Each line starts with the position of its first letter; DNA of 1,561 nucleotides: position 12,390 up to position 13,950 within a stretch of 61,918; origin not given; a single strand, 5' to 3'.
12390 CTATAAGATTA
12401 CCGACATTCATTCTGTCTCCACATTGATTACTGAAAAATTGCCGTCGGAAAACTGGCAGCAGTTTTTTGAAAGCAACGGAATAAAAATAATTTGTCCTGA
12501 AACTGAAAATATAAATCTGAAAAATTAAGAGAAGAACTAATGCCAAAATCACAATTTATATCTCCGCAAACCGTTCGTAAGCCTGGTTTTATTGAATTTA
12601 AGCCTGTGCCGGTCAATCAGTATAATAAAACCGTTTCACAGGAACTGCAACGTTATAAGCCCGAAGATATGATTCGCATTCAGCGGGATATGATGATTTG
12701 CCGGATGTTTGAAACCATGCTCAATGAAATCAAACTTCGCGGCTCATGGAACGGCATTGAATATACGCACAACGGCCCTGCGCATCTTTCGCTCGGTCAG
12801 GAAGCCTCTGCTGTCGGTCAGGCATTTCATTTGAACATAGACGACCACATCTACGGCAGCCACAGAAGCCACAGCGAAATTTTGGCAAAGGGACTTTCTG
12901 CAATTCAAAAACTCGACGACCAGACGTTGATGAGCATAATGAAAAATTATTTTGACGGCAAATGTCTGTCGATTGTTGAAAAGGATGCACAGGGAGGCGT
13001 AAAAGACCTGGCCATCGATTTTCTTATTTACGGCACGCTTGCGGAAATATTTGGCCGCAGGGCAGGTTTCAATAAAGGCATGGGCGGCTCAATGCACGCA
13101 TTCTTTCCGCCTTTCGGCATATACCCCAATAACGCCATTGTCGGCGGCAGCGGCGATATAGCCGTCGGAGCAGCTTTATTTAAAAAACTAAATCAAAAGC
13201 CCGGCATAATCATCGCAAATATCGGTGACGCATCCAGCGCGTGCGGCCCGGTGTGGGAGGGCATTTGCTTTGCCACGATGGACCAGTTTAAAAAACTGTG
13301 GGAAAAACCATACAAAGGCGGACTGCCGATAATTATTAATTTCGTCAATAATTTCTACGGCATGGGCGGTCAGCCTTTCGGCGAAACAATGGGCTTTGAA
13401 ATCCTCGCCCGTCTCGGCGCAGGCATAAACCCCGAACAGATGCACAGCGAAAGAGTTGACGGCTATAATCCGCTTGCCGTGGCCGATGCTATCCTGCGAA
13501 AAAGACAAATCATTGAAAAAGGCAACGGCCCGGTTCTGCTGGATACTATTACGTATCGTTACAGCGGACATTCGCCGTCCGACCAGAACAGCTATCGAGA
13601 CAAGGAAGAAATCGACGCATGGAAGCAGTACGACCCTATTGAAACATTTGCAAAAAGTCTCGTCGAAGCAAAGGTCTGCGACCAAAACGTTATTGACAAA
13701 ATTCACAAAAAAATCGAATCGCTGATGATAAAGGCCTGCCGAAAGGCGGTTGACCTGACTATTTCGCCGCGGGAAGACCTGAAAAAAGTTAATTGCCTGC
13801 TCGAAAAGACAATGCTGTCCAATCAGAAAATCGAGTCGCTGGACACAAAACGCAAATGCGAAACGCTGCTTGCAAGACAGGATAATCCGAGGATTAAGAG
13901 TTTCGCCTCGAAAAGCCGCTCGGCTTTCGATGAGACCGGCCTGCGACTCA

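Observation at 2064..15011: Rhamnose catabolic genes joined to a complete TPP/lipoate E1-E2-E3 dehydrogenase complex around one DeoR regulator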

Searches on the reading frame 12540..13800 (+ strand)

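Call 76: search_dna_similar(query=window:12540-13800:+, collection=plasmids, mode=protein, max_rows=40)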
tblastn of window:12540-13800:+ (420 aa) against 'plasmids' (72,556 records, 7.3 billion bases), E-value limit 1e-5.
Records with a match: 634; places in all: 766; records where one place covers at least 80% of the query: 359.
Best place of each record, by identity: <60% 634.
By first word of the organism name: Rhizobium 163; Azospirillum 27; Leisingera 24; Rhodococcus 23; Paracoccus 22; Streptomyces 22; Sphingobium 21; Sinorhizobium 19; Acinetobacter 17; Enterococcus 16; and 104 more.
By predicted mobility (MOB-suite, as given by PLSDB): non-mobilizable 452; conjugative 111; mobilizable 71.
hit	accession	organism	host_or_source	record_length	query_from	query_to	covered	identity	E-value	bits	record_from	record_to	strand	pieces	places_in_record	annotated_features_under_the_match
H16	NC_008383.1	Rhizobium johnstonii 3841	-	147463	1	414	99%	50.6%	2e-131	424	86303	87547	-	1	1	alpha-ketoacid dehydrogenase subunit alpha/beta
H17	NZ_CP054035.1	Rhizobium indicum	Pisum sativum l. (pea),Pure culture,Pea ...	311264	1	414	99%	50.6%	6e-131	422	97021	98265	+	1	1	alpha-ketoacid dehydrogenase subunit alpha/beta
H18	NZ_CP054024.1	Rhizobium indicum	Pisum sativum l. (pea),Pure culture,Pea ...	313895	1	414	99%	50.6%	6e-131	422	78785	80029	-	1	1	alpha-ketoacid dehydrogenase subunit alpha/beta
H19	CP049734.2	Rhizobium leguminosarum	Pisum sativum,Pisum sativum nodules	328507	1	414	99%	50.6%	6e-131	422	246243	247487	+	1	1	dehydrogenase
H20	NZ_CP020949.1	Rhizobium sp. CIAT894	-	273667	1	414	99%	50.4%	1e-130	421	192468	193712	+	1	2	alpha-ketoacid dehydrogenase subunit alpha/beta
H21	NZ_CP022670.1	Rhizobium leguminosarum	single cell,root nodules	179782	1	414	99%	50.4%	2e-130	421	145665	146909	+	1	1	alpha-ketoacid dehydrogenase subunit alpha/beta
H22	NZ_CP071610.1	Rhizobium binae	lentil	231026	1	414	99%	50.4%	2e-130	421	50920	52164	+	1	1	alpha-ketoacid dehydrogenase subunit alpha/beta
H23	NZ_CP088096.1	Rhizobium sp. SU303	cell culture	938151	1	414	99%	50.4%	2e-130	421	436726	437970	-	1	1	alpha-ketoacid dehydrogenase subunit alpha/beta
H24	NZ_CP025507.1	Rhizobium leguminosarum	Pisum sativum,pea nodule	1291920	1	414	99%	50.4%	2e-130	421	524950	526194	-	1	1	record has no annotation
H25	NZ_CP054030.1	Rhizobium hidalgonense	Pisum sativum l. (pea),Pure culture,Pea ...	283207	1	414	99%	50.4%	3e-130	421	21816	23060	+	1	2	alpha-ketoacid dehydrogenase subunit alpha/beta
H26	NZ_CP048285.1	Rhizobium leguminosarum bv. viciae 248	Fava bean,whole organism,nodules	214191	1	414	99%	50.1%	6e-130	420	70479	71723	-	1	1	alpha-ketoacid dehydrogenase subunit alpha/beta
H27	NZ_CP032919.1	Agrobacterium tumefaciens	-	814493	1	415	99%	48.7%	8e-129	416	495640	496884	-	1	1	alpha-ketoacid dehydrogenase subunit alpha/beta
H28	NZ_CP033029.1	Agrobacterium tumefaciens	-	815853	1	415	99%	48.7%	8e-129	416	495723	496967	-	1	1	alpha-ketoacid dehydrogenase subunit alpha/beta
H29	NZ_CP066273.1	Agrobacterium tumefaciens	-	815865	1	415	99%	48.7%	8e-129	416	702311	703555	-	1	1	alpha-ketoacid dehydrogenase subunit alpha/beta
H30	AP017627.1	Pleomorphomonas sp. SM30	-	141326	1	414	99%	48.0%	6e-122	397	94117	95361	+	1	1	acoB: acetoin:2, 6-dichlorophenolindophenoloxidoreductase subunit beta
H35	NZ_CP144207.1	Sinorhizobium chiapasense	mixed culture,rhizosphere soil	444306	37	393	85%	32.0%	2e-32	137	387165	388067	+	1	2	thiamine pyrophosphate-dependent dehydrogenase E1 component subunit ...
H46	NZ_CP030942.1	Nitratireductor thuwali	-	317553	37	393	85%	31.6%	8e-35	144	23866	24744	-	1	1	thiamine pyrophosphate-dependent dehydrogenase E1 component subunit ...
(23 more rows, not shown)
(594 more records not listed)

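Call 77: get_annotated_region(hit=H16, flank=14000)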
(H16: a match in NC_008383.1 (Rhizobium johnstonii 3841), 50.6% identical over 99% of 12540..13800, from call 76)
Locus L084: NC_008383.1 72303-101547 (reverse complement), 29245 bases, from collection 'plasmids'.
description: Rhizobium johnstonii 3841 plasmid pRL8, complete sequence
organism: Rhizobium johnstonii 3841 (NCBI taxid 216596)
taxonomy: Bacteria; Pseudomonadota; Alphaproteobacteria; Hyphomicrobiales; Rhizobiaceae; Rhizobium; Rhizobium johnstonii; Rhizobium johnstonii 3841
host: -; source: -; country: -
typing (MOB-suite, as given by PLSDB): conjugative; replicon rep_cluster_577; relaxase MOBQ; mating-pair formation MPF_T
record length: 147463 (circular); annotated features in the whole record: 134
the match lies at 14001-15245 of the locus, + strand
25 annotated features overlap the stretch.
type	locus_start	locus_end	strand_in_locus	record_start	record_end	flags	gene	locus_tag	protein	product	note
CDS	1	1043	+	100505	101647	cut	-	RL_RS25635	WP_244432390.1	hypothetical protein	-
CDS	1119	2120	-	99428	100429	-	-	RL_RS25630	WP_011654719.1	IS30-like element ISRle2 family transposase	-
CDS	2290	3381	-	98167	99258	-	ugpC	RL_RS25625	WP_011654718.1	sn-glycerol-3-phosphate ABC transporter ATP-binding protein UgpC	-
CDS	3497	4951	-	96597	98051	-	-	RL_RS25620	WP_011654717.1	extracellular solute-binding protein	-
CDS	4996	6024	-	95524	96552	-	-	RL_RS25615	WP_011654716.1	carbohydrate ABC transporter permease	GO:0008643 - carbohydrate transport [Evidence IEA]; GO:0055085 - transmembrane transport [Evidence IEA]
CDS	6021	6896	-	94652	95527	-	-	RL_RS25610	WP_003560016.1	sugar ABC transporter permease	-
CDS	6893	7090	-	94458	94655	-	-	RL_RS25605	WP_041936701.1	PfkB family carbohydrate kinase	-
CDS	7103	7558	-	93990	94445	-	-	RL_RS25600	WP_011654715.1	RbsD/FucU family protein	-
CDS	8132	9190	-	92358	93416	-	-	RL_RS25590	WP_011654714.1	ABC transporter permease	GO:0008643 - carbohydrate transport [Evidence IEA]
CDS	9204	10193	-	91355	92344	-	-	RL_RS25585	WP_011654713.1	ABC transporter permease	GO:0008643 - carbohydrate transport [Evidence IEA]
CDS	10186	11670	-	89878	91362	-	-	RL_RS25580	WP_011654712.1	sugar ABC transporter ATP-binding protein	-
CDS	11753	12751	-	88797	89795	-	-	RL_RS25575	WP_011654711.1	substrate-binding domain-containing protein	-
CDS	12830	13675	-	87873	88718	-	-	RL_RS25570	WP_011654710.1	sugar phosphate isomerase/epimerase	-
CDS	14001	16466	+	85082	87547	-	-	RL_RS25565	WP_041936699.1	alpha-ketoacid dehydrogenase subunit alpha/beta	-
CDS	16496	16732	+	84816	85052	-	-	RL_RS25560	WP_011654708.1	lipoyl domain-containing protein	-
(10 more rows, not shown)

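Call 78: get_annotated_region(hit=H27, flank=12000)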
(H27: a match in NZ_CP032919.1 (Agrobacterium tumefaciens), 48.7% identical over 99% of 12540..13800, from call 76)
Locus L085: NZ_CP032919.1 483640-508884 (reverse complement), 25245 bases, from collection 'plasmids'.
description: Agrobacterium tumefaciens strain 15955 plasmid pAt15955, complete sequence
organism: Agrobacterium tumefaciens (NCBI taxid 358)
taxonomy: Bacteria; Pseudomonadota; Alphaproteobacteria; Hyphomicrobiales; Rhizobiaceae; Agrobacterium; Agrobacterium tumefaciens
host: -; source: -; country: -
typing (MOB-suite, as given by PLSDB): conjugative; relaxase MOBQ; mating-pair formation MPF_T
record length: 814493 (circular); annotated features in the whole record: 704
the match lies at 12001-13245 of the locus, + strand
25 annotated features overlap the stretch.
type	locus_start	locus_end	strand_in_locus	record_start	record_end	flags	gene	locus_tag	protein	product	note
CDS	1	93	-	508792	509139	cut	tnpB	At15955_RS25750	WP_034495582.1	IS66 family insertion sequence element accessory protein TnpB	-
CDS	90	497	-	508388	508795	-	-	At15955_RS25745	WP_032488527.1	transposase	GO:0006313 - DNA transposition [Evidence IEA]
CDS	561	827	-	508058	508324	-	-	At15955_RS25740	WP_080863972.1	hypothetical protein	-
CDS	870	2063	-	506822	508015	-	-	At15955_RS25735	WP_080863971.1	HlyD family secretion protein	GO:0055085 - transmembrane transport [Evidence IEA]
CDS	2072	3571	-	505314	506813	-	-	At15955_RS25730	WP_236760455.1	MFS transporter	GO:0055085 - transmembrane transport [Evidence IEA]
CDS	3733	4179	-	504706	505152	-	-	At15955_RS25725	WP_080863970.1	MarR family transcriptional regulator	GO:0006355 - regulation of DNA-templated transcription [Evidence IEA]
CDS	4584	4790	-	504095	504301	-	-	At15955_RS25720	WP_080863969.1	hypothetical protein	-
CDS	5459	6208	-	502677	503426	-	-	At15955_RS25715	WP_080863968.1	ABC transporter permease subunit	GO:0055085 - transmembrane transport [Evidence IEA]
CDS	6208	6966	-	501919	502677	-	-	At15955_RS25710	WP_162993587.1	ABC transporter permease subunit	GO:0055085 - transmembrane transport [Evidence IEA]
CDS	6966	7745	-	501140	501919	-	-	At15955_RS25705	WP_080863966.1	ABC transporter ATP-binding protein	-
CDS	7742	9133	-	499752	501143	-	-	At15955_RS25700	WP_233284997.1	amidohydrolase family protein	-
CDS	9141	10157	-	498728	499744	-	-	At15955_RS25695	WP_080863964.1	ABC transporter substrate-binding protein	-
CDS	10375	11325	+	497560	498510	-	-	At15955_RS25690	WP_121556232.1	MurR/RpiR family transcriptional regulator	GO:0006355 - regulation of DNA-templated transcription [Evidence IEA]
CDS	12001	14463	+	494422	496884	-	-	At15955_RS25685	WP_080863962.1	alpha-ketoacid dehydrogenase subunit alpha/beta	-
CDS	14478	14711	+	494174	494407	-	-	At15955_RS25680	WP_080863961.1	biotin/lipoyl-containing protein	-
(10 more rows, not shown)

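Call 79: get_annotated_region(hit=H30, flank=12000)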
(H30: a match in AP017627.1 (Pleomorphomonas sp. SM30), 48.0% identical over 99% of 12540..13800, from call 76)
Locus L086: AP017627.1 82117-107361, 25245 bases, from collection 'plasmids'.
description: Pleomorphomonas sp. SM30 plasmid pSM30-1 DNA, complete genome
organism: Pleomorphomonas sp. SM30 (NCBI taxid 1885025)
taxonomy: Bacteria; Pseudomonadota; Alphaproteobacteria; Hyphomicrobiales; Pleomorphomonadaceae; Pleomorphomonas; Pleomorphomonas sp. SM30
host: -; source: -; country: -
typing (MOB-suite, as given by PLSDB): non-mobilizable
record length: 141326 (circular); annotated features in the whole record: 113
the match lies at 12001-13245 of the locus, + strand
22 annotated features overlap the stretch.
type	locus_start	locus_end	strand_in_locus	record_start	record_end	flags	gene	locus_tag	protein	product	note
CDS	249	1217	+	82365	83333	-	ytfQ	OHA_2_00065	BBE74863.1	ABC transporter periplasmic-binding protein YtfQ precursor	-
CDS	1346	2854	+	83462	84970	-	rbsA_1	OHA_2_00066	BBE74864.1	ribose import ATP-binding protein RbsA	-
CDS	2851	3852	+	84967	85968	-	ytfT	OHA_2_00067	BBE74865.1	inner membrane ABC transporter permease protein YtfT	-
CDS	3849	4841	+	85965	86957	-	yjfF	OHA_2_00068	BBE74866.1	inner membrane ABC transporter permease protein YjfF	-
CDS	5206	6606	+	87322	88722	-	atzF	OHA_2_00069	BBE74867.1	allophanate hydrolase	-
CDS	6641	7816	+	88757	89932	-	gatA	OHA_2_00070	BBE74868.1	glutamyl-tRNA(Gln) amidotransferase subunit A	-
CDS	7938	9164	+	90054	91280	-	hcaD2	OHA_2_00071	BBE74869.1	pyridine nucleotide-disulfide oxidoreductase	-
CDS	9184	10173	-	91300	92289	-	-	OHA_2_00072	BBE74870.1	sodium bile acid symporter family protein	-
CDS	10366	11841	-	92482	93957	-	xylB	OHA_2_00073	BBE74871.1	xylulose kinase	-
CDS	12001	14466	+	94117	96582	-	acoB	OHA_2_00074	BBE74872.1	acetoin:2, 6-dichlorophenolindophenoloxidoreductase subunit beta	-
CDS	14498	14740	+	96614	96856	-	aceF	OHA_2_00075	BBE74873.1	dihydrolipoyllysine-residue acetyltransferase component of pyruvate dehydrogenase complex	-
CDS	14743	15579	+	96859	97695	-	acoC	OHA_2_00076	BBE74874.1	dihydrolipoyllysine-residue acetyltransferase component of acetoin cleaving system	-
CDS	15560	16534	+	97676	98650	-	deoR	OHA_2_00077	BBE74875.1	deoxyribonucleoside regulator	-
CDS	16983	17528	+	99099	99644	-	ureE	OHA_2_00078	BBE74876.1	urease accessory protein UreE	-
CDS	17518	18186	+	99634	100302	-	ureF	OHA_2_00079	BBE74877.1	urease accessory protein UreF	-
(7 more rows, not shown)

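Call 93: get_annotated_region(hit=H35, flank=6000)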
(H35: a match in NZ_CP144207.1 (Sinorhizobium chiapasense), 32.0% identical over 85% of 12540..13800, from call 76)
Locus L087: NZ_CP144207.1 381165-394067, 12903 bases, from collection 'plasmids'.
description: Sinorhizobium chiapasense strain S24 plasmid pB, complete sequence
organism: Sinorhizobium chiapasense (NCBI taxid 501572)
taxonomy: Bacteria; Pseudomonadota; Alphaproteobacteria; Hyphomicrobiales; Rhizobiaceae; Sinorhizobium; Sinorhizobium chiapasense
host: -; source: mixed culture,rhizosphere soil; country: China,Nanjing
typing (MOB-suite, as given by PLSDB): conjugative; replicon rep_cluster_471; relaxase MOBQ,MOBQ; mating-pair formation MPF_T
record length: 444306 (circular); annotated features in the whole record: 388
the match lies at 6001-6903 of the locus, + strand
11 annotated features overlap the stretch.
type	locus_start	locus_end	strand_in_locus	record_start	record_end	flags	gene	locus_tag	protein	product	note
CDS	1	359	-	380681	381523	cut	-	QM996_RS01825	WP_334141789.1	carbohydrate ABC transporter permease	GO:0008643 - carbohydrate transport [Evidence IEA]; GO:0055085 - transmembrane transport [Evidence IEA]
CDS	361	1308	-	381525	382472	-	-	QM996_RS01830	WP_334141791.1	sugar ABC transporter permease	-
CDS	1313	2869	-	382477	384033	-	-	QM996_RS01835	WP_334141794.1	extracellular solute-binding protein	-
CDS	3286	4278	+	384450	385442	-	-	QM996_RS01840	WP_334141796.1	sugar-binding transcriptional regulator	-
CDS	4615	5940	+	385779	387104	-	-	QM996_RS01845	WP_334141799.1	NAD(P)H-dependent oxidoreductase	-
CDS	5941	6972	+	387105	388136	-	-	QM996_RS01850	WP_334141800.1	thiamine pyrophosphate-dependent dehydrogenase E1 component subunit alpha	-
CDS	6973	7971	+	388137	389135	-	-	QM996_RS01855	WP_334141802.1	alpha-ketoacid dehydrogenase subunit beta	-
CDS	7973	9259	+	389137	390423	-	-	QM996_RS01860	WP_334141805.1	pyruvate dehydrogenase complex dihydrolipoamide acetyltransferase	GO:0006086 - acetyl-CoA biosynthetic process from pyruvate [Evidence IEA]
CDS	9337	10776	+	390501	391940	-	lpdA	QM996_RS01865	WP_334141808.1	dihydrolipoyl dehydrogenase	GO:0045454 - cell redox homeostasis [Evidence IEA]; GO:0051068 - dihydrolipoamide metabolic process [Evidence IEA]; ...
CDS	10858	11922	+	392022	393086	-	fba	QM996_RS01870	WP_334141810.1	class II fructose-bisphosphate aldolase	GO:0006096 - glycolytic process [Evidence IEA]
CDS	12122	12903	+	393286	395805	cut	-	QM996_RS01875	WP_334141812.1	methyl-accepting chemotaxis protein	-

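Call 94: get_annotated_region(hit=H46, flank=6000)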
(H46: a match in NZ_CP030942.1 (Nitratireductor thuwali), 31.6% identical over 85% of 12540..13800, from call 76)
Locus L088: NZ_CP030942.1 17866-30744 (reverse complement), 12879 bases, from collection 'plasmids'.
description: Nitratireductor thuwali strain Nit1536 plasmid p1536_1, complete sequence
organism: Nitratireductor thuwali (NCBI taxid 2267699)
taxonomy: Bacteria; Pseudomonadota; Alphaproteobacteria; Hyphomicrobiales; Phyllobacteriaceae; Nitratireductor; Nitratireductor thuwali
host: -; source: -; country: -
typing (MOB-suite, as given by PLSDB): non-mobilizable
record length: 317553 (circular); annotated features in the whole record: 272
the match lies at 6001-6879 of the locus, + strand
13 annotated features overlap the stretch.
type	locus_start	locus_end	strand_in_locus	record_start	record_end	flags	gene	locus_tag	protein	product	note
CDS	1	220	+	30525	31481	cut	-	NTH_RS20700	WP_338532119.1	ABC transporter substrate-binding protein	-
CDS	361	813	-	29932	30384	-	-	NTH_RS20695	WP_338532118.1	RbsD/FucU family protein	-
CDS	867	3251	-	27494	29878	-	-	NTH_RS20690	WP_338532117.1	aldehyde dehydrogenase family protein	-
CDS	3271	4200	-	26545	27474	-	deoC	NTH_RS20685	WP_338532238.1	deoxyribose-phosphate aldolase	GO:0009264 - deoxyribonucleotide catabolic process [Evidence IEA]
CDS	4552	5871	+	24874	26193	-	-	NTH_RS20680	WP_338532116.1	NAD(P)H-dependent oxidoreductase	-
CDS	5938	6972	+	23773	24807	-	-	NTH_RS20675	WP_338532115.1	thiamine pyrophosphate-dependent dehydrogenase E1 component subunit alpha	-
CDS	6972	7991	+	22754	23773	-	-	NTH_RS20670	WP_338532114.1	alpha-ketoacid dehydrogenase subunit beta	-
CDS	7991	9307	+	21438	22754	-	-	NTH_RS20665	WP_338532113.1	pyruvate dehydrogenase complex dihydrolipoamide acetyltransferase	GO:0006086 - acetyl-CoA biosynthetic process from pyruvate [Evidence IEA]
CDS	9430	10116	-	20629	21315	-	-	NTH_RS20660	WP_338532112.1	HAD family hydrolase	-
CDS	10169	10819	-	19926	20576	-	-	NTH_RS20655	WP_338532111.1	hypothetical protein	-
CDS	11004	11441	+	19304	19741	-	-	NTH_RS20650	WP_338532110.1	transcriptional regulator GutM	-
CDS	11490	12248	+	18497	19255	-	-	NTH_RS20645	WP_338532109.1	PTS glucitol/sorbitol transporter subunit IIC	-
CDS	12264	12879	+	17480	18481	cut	-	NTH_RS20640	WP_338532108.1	PTS glucitol/sorbitol transporter subunit IIB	-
